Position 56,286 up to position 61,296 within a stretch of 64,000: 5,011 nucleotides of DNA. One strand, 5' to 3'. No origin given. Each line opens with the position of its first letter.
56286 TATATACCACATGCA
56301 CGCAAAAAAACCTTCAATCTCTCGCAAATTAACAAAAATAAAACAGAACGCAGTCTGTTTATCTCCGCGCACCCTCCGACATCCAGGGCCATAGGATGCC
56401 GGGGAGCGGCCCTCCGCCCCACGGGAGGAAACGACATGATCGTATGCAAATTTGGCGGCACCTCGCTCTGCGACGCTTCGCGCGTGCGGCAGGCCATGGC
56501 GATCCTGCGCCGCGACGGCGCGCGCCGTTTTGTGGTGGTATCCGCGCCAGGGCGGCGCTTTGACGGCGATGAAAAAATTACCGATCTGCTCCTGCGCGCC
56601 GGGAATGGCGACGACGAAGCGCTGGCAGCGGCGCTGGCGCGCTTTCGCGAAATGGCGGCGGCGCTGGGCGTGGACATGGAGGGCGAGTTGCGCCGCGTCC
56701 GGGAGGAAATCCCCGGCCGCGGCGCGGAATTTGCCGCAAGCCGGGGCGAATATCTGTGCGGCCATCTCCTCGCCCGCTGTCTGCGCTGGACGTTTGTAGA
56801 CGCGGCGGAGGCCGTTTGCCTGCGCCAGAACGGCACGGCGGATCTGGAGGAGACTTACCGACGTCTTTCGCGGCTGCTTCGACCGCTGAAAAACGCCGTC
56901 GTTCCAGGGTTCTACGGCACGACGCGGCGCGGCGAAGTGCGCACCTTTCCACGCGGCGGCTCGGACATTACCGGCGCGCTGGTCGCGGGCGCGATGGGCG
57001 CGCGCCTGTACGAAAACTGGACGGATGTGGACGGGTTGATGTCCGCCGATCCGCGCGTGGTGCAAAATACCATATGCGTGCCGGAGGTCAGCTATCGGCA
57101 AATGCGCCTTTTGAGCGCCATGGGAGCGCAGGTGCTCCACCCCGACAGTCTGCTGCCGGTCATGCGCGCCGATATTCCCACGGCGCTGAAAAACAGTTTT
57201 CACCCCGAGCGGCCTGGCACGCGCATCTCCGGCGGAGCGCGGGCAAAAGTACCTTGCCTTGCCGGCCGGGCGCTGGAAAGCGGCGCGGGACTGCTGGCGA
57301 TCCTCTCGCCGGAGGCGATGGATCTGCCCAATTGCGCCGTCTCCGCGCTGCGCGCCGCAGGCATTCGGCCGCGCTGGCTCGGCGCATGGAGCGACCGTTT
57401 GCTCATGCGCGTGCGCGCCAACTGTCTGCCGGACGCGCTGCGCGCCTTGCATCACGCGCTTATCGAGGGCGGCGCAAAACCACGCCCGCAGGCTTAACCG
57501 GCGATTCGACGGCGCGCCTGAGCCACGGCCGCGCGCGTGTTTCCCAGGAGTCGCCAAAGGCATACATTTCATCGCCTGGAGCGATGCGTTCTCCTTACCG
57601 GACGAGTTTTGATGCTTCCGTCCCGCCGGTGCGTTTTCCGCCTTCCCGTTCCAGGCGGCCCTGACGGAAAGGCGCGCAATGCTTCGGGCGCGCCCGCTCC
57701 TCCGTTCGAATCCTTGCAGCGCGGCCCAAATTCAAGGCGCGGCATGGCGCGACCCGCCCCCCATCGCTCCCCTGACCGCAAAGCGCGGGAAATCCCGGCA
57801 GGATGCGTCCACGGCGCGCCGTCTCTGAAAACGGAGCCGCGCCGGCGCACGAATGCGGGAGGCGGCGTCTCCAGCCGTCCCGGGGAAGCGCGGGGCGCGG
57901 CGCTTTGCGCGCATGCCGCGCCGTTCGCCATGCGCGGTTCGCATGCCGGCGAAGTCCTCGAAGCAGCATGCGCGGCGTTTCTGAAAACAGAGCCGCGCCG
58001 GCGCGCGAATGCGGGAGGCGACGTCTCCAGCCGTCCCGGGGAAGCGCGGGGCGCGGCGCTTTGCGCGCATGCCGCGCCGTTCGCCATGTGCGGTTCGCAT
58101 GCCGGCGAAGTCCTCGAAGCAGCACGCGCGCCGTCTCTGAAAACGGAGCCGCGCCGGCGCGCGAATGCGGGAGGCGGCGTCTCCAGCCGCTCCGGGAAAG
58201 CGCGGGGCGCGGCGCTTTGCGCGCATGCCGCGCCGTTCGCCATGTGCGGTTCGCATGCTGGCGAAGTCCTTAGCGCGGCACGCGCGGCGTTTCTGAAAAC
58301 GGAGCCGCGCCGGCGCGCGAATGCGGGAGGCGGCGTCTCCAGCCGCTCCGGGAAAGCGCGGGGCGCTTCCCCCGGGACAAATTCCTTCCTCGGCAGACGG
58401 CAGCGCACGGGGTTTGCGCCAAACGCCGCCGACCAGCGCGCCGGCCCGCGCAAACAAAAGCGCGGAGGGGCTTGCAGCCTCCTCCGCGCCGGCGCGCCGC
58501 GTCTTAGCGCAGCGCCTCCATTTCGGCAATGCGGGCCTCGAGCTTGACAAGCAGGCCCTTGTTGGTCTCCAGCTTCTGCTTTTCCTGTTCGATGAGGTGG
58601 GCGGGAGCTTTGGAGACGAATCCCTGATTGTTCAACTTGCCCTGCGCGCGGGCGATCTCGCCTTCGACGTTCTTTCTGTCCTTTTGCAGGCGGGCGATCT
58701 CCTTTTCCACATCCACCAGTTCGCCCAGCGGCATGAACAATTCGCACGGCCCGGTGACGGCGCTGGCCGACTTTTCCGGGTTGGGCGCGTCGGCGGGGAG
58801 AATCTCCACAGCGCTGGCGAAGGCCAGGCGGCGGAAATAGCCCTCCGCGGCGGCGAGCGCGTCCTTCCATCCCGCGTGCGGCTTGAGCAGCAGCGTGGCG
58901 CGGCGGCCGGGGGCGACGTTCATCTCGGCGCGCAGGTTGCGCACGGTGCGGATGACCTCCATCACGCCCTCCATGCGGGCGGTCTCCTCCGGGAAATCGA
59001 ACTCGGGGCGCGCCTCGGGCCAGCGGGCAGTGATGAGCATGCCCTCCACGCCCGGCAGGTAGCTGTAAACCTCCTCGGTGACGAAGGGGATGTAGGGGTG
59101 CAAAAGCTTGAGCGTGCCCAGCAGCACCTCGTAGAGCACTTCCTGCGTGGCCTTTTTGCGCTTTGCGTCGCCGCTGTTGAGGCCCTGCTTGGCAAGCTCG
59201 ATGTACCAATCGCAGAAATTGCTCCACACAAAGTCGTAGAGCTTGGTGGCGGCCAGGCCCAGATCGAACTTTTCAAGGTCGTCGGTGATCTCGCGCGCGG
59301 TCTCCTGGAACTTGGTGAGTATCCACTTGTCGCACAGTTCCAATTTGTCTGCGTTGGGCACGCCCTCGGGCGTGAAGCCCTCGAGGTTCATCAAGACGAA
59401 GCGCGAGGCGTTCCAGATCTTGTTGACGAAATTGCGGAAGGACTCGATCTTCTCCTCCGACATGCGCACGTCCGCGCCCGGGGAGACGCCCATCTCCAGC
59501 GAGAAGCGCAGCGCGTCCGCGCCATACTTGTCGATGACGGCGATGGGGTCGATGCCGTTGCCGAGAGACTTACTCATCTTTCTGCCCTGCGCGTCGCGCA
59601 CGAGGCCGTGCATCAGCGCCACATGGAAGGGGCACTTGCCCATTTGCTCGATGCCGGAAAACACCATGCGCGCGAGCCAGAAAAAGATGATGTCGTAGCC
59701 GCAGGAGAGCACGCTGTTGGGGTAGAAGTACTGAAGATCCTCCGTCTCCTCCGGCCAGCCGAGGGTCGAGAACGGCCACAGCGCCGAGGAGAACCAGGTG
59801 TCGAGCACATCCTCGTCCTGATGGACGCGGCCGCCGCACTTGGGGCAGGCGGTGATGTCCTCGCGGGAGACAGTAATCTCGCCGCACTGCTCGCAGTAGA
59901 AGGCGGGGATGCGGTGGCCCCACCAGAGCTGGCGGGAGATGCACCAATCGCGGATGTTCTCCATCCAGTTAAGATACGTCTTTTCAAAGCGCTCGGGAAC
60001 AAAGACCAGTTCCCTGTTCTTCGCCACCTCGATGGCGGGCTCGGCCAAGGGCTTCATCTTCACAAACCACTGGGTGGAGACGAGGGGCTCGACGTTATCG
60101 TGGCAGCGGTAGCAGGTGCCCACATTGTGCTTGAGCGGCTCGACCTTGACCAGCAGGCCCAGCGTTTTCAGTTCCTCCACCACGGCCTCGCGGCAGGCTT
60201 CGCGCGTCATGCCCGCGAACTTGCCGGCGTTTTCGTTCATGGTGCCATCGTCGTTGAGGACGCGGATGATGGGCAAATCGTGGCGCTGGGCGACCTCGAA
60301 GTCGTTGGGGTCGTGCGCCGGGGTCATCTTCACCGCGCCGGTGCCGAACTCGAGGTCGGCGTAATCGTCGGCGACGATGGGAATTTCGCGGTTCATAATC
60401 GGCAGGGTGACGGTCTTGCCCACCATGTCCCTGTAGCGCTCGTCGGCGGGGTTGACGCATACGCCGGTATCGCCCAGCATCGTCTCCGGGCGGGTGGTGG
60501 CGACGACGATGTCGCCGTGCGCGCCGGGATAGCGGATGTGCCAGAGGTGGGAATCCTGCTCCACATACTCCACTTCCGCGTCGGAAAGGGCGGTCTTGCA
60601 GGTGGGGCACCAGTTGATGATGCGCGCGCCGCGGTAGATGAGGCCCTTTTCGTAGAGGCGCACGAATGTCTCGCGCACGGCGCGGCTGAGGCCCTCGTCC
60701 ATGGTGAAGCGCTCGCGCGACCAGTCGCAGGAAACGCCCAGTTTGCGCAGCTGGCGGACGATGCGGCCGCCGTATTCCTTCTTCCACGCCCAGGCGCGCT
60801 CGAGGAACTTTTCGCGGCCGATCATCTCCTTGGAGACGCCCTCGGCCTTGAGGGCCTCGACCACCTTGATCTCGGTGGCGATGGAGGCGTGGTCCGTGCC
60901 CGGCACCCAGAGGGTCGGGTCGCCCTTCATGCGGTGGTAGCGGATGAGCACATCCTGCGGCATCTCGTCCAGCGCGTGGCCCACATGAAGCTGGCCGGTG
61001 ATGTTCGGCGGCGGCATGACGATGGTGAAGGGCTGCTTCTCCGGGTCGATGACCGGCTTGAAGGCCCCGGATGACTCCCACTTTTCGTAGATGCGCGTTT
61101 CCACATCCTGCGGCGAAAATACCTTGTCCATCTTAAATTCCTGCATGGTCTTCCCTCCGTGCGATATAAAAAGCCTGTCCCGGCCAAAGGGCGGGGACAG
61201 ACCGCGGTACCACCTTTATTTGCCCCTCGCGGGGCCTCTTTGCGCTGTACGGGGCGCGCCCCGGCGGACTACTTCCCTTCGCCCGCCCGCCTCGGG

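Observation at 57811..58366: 156-nt x ~3.6 near-identical tandem array in a 1-kb convergent intergenic region (aspartate kinase / valS)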

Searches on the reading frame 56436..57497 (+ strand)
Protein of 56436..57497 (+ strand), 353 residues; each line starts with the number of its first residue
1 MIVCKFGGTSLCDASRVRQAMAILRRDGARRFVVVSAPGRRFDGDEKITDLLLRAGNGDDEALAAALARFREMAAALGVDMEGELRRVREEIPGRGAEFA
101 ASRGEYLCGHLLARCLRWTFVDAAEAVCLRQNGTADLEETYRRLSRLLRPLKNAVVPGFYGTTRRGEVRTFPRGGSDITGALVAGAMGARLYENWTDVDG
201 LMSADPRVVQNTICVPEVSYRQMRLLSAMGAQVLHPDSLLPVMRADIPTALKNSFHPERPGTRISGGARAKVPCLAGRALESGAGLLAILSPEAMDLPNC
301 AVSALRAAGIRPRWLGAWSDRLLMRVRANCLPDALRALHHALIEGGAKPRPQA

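Call 4: search_protein_families(library=pfam, proteins=[window:56436-57497:+])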
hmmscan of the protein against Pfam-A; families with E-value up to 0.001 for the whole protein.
window:56436-57497:+ (353 aa): 1 family
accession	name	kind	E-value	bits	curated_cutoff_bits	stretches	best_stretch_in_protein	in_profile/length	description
PF00696.33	AA_kinase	-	8.9e-32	111.1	24.9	1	1-253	2-234/234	Amino acid kinase family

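Call 26: find_encoding_contigs(protein=window:56436-57497:+, flank=4000, max_places=10)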
Protein window:56436-57497:+ (353 aa): 12 contigs read that carry it; 10 places shown.
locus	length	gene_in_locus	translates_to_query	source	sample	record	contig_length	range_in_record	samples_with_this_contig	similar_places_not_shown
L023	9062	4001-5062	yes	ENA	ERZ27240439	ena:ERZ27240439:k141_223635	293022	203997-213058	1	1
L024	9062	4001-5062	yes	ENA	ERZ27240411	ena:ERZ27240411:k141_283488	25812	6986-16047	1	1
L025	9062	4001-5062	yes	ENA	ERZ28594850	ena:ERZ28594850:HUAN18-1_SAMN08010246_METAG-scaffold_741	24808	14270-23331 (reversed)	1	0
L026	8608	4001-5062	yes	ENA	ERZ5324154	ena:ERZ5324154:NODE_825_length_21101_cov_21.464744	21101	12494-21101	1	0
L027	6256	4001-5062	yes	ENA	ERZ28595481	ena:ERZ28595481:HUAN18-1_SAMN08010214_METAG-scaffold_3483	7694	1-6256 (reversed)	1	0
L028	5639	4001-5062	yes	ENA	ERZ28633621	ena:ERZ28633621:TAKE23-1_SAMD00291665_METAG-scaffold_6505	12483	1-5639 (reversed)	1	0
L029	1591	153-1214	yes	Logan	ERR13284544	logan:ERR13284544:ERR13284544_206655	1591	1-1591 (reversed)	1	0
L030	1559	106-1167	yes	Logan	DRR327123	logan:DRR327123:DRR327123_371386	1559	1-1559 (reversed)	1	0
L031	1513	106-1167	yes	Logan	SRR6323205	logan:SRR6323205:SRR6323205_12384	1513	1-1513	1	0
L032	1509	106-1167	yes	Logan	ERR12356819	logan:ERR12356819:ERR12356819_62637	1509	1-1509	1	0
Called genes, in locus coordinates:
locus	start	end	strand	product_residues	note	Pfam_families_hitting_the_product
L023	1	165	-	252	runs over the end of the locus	PF01784:DUF34_NIF3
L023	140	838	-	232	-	PF12847:Methyltransf_18, PF04816:TrmK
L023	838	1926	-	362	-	PF03979:Sigma70_r1_1, PF00140:Sigma70_r1_2, PF04542:Sigma70_r2, PF04539:Sigma70_r3, PF04545:Sigma70_r4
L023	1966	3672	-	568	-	PF01807:Zn_ribbon_DnaG, PF08275:DNAG_N, PF01751:Toprim, PF13155:Toprim_2, PF13362:Toprim_3, PF13662:Toprim_4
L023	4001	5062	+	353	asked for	PF00696:AA_kinase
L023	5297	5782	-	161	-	-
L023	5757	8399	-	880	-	PF00133:tRNA-synt_1, PF09334:tRNA-synt_1g, PF13603:tRNA-synt_1_2, PF09334:tRNA-synt_1g (weak), PF08264:Anticodon_1, PF10458:Val_tRNA-synt_C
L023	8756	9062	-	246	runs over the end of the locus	-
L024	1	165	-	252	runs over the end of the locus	PF01784:DUF34_NIF3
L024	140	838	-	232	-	PF12847:Methyltransf_18, PF04816:TrmK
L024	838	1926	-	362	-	PF03979:Sigma70_r1_1, PF00140:Sigma70_r1_2, PF04542:Sigma70_r2, PF04539:Sigma70_r3, PF04545:Sigma70_r4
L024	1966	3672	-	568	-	PF01807:Zn_ribbon_DnaG, PF08275:DNAG_N, PF01751:Toprim, PF13155:Toprim_2, PF13362:Toprim_3, PF13662:Toprim_4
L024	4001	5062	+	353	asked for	PF00696:AA_kinase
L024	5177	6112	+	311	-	-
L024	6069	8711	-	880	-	PF00133:tRNA-synt_1, PF09334:tRNA-synt_1g, PF13603:tRNA-synt_1_2, PF09334:tRNA-synt_1g (weak), PF08264:Anticodon_1, PF10458:Val_tRNA-synt_C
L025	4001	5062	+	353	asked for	PF00696:AA_kinase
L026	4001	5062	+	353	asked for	PF00696:AA_kinase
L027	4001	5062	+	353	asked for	PF00696:AA_kinase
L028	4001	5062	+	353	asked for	PF00696:AA_kinase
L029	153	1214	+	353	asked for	PF00696:AA_kinase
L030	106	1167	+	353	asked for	PF00696:AA_kinase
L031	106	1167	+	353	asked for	PF00696:AA_kinase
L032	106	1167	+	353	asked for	PF00696:AA_kinase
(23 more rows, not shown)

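Call 38: find_related_loci(query=window:56436-57497:+, collection=genome_contigs, flank=3000)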
Query window:56436-57497:+ (353 aa) in genome_contigs; peptide patterns used: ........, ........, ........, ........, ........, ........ (x = any residue, [..] = any of these).
599 stretches matched a pattern (row limit reached: there are more); 534 encode a relative of the query (tblastn E <= 1e-3); the best 80 are kept; 80 distinct loci.
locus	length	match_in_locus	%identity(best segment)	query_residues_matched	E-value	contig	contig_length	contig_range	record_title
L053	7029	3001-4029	71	1-344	1e-145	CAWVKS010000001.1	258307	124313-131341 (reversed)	MAG: uncultured Firmicutes bacterium isolate metabat2_pooled_hifiasm.522 MAG genome assembly, contig: s4438.ctg005725l,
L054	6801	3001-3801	50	1-268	1e-78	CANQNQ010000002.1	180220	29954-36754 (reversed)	MAG: uncultured Clostridia bacterium isolate Lapin-012__bin42 genome assembly, contig: Lapin-012__NODE_91_length_180220_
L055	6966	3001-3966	43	1-312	3e-78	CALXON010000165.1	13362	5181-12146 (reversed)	MAG: uncultured Spirochaetaceae bacterium isolate E17__bin271 genome assembly, contig: E17__k127_7534992, whole genome s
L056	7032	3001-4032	59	1-344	6e-134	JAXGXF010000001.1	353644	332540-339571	MAG: Candidatus Pullichristensenella sp. isolate AnMBR.bin484 bin484_1, whole genome shotgun sequence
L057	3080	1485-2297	51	3-264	6e-78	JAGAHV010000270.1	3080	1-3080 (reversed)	MAG: Clostridia bacterium isolate RGIG8456 Water_deer_Abomasum.Co__c549246, whole genome shotgun sequence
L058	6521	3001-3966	41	1-312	2e-77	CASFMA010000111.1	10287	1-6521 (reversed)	uncultured Spirochaetales bacterium isolate CO.O74.metabat-bins.67 genome assembly, contig: CO.O74.metabat-bins.67.fa_k1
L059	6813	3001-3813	51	3-264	3e-77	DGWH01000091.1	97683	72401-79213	MAG TPA_asm: Christensenella sp. UBA4263 UBA4263_contig_60107, whole genome shotgun sequence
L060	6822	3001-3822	45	1-265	5e-77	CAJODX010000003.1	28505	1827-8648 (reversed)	uncultured Synergistales bacterium isolate Red_deer_1_mag_83 genome assembly, contig: scaffold_3562, whole genome shotgu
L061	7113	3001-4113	36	1-342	7e-76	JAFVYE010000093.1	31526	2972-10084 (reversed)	MAG: Clostridia bacterium isolate RGIG5502 Sheep_Colon.Co__c2409714, whole genome shotgun sequence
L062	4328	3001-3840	50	1-279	1e-75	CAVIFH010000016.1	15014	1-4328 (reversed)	bacterium isolate H07652-L1_cleanbin_000006 genome assembly, contig: Spades_H07652-L1_contig_699, whole genome shotgun s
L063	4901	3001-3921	43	2-309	1e-75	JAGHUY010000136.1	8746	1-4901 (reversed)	MAG: Candidatus Apopatosoma intestinale isolate E5_133 c_000000697402, whole genome shotgun sequence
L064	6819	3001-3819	45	1-264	1e-75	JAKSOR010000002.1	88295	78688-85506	MAG: Clostridia bacterium isolate Horse_feces182 MAG182_2, whole genome shotgun sequence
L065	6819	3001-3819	46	1-264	2e-75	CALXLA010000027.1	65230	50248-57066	MAG: uncultured Spirochaetaceae bacterium isolate E24__bin239 genome assembly, contig: E24__k127_3625078, whole genome s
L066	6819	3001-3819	42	1-264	5e-75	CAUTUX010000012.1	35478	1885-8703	MAG TPA_asm: uncultured Clostridia bacterium isolate ERR10228871_bin.43_MetaWRAP_v1.3_MAG genome assembly, contig: ERZ21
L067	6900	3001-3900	41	1-289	1e-74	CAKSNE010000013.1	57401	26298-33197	MAG: uncultured Eubacteriales bacterium isolate REFINED_METABAT215_TOP10_CONTIGS_1500_ASSEMBLY_K77_MERGED__Hadza_MoBio_h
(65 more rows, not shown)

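Call 75: search_protein_families(library=ncbifam, proteins=[window:56436-57497:+])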
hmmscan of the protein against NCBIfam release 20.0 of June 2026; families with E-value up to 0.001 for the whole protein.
window:56436-57497:+ (353 aa): 24 families
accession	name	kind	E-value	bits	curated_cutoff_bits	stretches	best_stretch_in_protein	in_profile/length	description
NF006540.0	PRK09034.1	equivalog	3.9e-74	249.9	434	1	1-266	1-289/454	aspartate kinase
TIGR00657.1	asp_kinases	subfamily_domain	1.2e-47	163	208.7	1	1-290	3-309/442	aspartate kinase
TIGR00656.1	asp_kin_monofn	equivalog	8e-47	160.1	402.25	1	1-300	3-282/407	aspartate kinase, monofunctional class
NF006959.0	PRK09436.1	equivalog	7.5e-44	149.9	726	2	96-271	118-302/819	bifunctional aspartate kinase/homoserine dehydrogenase I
NF004938.0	PRK06291.1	equivalog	6e-40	137.3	528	1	132-269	164-306/468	aspartate kinase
NF006570.0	PRK09084.1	equivalog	2.4e-39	135.7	455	2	134-289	157-314/452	lysine-sensitive aspartokinase 3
NF006068.0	PRK08210.1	equivalog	6.9e-34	117.7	474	2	142-266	124-247/405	aspartate kinase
NF004579.0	PRK05925.1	equivalog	1.6e-30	106.5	665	2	155-265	169-279/440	aspartate kinase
NF006515.0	PRK08961.1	equivalog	1.7e-29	102.4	802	2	152-274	191-312/861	bifunctional aspartate kinase/diaminopimelate decarboxylase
NF005155.0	PRK06635.1-4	equivalog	1.2e-28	100.3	346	1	143-290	120-268/407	aspartate kinase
NF005154.0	PRK06635.1-2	equivalog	2.3e-28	99.6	376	1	143-264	121-241/407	aspartate kinase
NF005656.0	PRK07431.1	equivalog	9.4e-27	93.8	657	1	142-268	119-246/587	aspartate kinase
NF007003.0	PRK09466.1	subfamily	2.6e-26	92.3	582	1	4-265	15-299/810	bifunctional aspartate kinase/homoserine dehydrogenase II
NF006234.1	PRK08373.1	subfamily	3.5e-26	92.2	237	1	1-291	2-300/338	aspartate kinase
NF005159.0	PRK06635.2-3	equivalog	5.7e-26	91.4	379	1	132-272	113-257/406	aspartate kinase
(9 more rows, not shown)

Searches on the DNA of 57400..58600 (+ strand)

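Call 5: search_rna_families(source=window, start=57400, end=58600, threshold=evalue, max_evalue=10)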
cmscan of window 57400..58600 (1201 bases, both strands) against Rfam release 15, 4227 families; matches with E-value up to 10: 6.
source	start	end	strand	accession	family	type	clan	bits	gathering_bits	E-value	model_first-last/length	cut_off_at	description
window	58222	58284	+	RF02565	YrlB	Gene; sRNA;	-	20.7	97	0.35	1-78/78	no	Y RNA-like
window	58178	58218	+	RF01532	TB10Cs3H2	Gene; snRNA; snoRNA; HACA-box;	-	18.1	45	2.7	1-69/69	no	Trypanosomatid snoRNA TB10Cs3H2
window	57809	57848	-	RF03838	MIR8032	Gene; miRNA;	-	17.8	78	0.95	1-48/48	no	MIR8032 microRNA precursor family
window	58429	58490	+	RF01683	P6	Gene; sRNA;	-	15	50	0.18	1-510/510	no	Pseudomonas sRNA P6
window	58308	58389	-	RF01670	P17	Gene; sRNA;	-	12.5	45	2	1-282/282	no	Pseudomonas sRNA P17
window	58211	58285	+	RF02867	ncS011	Gene; sRNA;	-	11.2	48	4.3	71-144/207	no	Burkholderia sRNA 11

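Call 72: search_dna_similar(query=window:57700-58450:+, collection=phages, mode=distant, max_rows=5)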
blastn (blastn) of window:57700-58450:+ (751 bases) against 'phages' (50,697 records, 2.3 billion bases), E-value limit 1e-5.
No match.

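Call 73: search_dna_similar(query=window:57700-58450:+, collection=plasmids, mode=distant, max_rows=5)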
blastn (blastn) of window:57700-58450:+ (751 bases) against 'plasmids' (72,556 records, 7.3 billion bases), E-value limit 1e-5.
No match.

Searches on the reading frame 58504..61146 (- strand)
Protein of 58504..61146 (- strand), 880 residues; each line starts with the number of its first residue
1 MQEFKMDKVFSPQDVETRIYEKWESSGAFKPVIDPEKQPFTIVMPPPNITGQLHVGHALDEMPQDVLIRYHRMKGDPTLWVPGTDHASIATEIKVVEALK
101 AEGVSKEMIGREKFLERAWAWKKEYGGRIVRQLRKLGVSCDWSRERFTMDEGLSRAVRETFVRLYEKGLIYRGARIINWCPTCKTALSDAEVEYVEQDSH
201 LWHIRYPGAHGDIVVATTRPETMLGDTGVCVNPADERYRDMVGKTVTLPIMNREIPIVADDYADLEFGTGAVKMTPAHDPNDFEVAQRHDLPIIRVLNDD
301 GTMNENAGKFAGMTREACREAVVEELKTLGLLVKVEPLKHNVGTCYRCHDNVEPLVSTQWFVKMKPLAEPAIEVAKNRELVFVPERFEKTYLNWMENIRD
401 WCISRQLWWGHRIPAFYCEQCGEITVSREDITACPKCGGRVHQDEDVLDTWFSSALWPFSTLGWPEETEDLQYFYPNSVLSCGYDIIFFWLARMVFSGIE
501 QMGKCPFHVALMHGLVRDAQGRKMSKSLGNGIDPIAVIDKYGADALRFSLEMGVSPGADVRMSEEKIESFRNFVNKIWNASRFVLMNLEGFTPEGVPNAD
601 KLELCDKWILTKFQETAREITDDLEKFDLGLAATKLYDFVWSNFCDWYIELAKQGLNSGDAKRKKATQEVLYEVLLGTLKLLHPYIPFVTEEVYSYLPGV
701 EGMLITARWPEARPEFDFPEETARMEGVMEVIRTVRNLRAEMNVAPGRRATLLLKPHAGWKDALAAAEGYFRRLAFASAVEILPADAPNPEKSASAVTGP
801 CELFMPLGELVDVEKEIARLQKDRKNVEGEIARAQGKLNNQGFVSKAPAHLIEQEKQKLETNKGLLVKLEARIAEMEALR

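Call 4: search_protein_families(library=pfam, proteins=[window:58504-61146:-])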
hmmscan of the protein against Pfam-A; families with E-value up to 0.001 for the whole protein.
window:58504-61146:- (880 aa): 6 families
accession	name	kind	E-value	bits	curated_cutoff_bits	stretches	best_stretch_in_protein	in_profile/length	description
PF00133.28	tRNA-synt_1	-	6.6e-141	470.2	22.7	1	19-562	2-413/414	tRNA synthetases class I (I, L, M and V)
PF08264.19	Anticodon_1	-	4.8e-40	137.3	25.1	1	606-750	1-144/148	Anticodon-binding domain of tRNA ligase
PF09334.17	tRNA-synt_1g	-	2.9e-25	89.3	20.1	2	46-193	7-136/391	tRNA synthetases class I (M)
PF10458.14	Val_tRNA-synt_C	-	6.9e-18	65.1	25.9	1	812-876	1-65/66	Valyl tRNA synthetase tRNA binding arm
PF13603.12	tRNA-synt_1_2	-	2.7e-12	47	25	1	243-304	86-147/185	Leucyl-tRNA synthetase, editing domain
PF23455.1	DUF7129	-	0.00033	20.8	30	1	416-442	12-38/45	Domain of unknown function (DUF7129)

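Call 71: find_encoding_contigs(protein=window:58504-61146:-, flank=2500, max_places=10)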
Protein window:58504-61146:- (880 aa): 3 contigs read that carry it; 2 places shown.
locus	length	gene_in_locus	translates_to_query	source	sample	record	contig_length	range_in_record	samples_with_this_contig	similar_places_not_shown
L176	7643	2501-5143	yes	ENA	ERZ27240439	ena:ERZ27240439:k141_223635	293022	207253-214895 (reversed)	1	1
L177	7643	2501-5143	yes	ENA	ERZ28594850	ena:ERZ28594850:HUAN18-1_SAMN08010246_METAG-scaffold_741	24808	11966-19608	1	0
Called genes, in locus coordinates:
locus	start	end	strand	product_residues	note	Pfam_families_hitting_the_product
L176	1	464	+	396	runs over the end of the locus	PF01820:Dala_Dala_lig_N, PF02786:CPSase_L_D2 (weak), PF07478:Dala_Dala_lig_C, PF02222:ATP-grasp (weak)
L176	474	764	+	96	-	-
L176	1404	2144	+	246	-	-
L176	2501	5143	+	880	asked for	PF00133:tRNA-synt_1, PF09334:tRNA-synt_1g, PF13603:tRNA-synt_1_2, PF09334:tRNA-synt_1g (weak), PF08264:Anticodon_1, PF10458:Val_tRNA-synt_C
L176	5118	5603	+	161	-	-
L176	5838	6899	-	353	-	PF00696:AA_kinase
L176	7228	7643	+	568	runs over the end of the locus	PF01807:Zn_ribbon_DnaG, PF08275:DNAG_N, PF01751:Toprim, PF13155:Toprim_2, PF13362:Toprim_3, PF13662:Toprim_4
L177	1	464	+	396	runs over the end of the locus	PF01820:Dala_Dala_lig_N, PF02786:CPSase_L_D2 (weak), PF07478:Dala_Dala_lig_C, PF02222:ATP-grasp (weak)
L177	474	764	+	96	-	-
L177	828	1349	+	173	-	-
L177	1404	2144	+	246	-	-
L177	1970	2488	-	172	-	-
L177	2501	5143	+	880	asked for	PF00133:tRNA-synt_1, PF09334:tRNA-synt_1g, PF13603:tRNA-synt_1_2, PF09334:tRNA-synt_1g (weak), PF08264:Anticodon_1, PF10458:Val_tRNA-synt_C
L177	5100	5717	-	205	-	-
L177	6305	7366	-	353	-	PF00696:AA_kinase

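Call 75: search_protein_families(library=ncbifam, proteins=[window:58504-61146:-])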
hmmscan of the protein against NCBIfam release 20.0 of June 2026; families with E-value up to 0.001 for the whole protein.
window:58504-61146:- (880 aa): 17 families
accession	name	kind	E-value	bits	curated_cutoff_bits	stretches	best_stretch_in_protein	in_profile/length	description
NF004349.1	PRK05729.1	equivalog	0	1214.4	704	1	8-872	2-859/860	valine--tRNA ligase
TIGR00422.1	valS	equivalog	0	1119.5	612.1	1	7-860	2-863/863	valine--tRNA ligase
NF011492.0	PRK14900.1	equivalog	0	1046.7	1783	1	6-875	9-892/1044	valine--tRNA ligase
NF009687.0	PRK13208.1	equivalog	3.6e-189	630.7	738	1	5-746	5-752/801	valine--tRNA ligase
TIGR00392.1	ileS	equivalog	1.8e-132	443.3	621.4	3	430-743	518-837/861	isoleucine--tRNA ligase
NF000540.1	alt_ValS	exception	3.2e-104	349.6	900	1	13-744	7-789/827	valine--tRNA ligase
NF008957.0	PRK12300.1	subfamily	5.3e-73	246.4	677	4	13-236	7-241/946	leucine--tRNA ligase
NF000258.1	MupB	exception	6.9e-71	239.3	1900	3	433-744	498-808/1033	mupirocin-resistant isoleucine--tRNA ligase MupB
NF040702.1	ileS_w_GNAT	exception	2e-69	234.3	1999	3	442-712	702-971/1100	isoleucine--tRNA ligase, N-acetyltransferase domain-containing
TIGR00395.1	leuS_arch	equivalog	3.8e-61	207.2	648.5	3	300-761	386-836/938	leucine--tRNA ligase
NF000257.1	MupA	exception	6.4e-60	202.9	1900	3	432-737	493-799/1024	mupirocin-resistant isoleucine--tRNA ligase MupA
TIGR00396.1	leuS_bact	equivalog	1.9e-55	188.4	548.4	4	12-193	3-168/843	leucine--tRNA ligase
TIGR00398.1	metG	equivalog_domain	5.2e-35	121.2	336.35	3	510-696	315-500/530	methionine--tRNA ligase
NF008900.0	PRK12267.1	equivalog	4.2e-27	94.9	598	2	343-693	144-472/648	methionine--tRNA ligase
NF001100.0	PRK00133.1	equivalog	1.4e-21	76.8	587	2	344-697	174-502/676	methionine--tRNA ligase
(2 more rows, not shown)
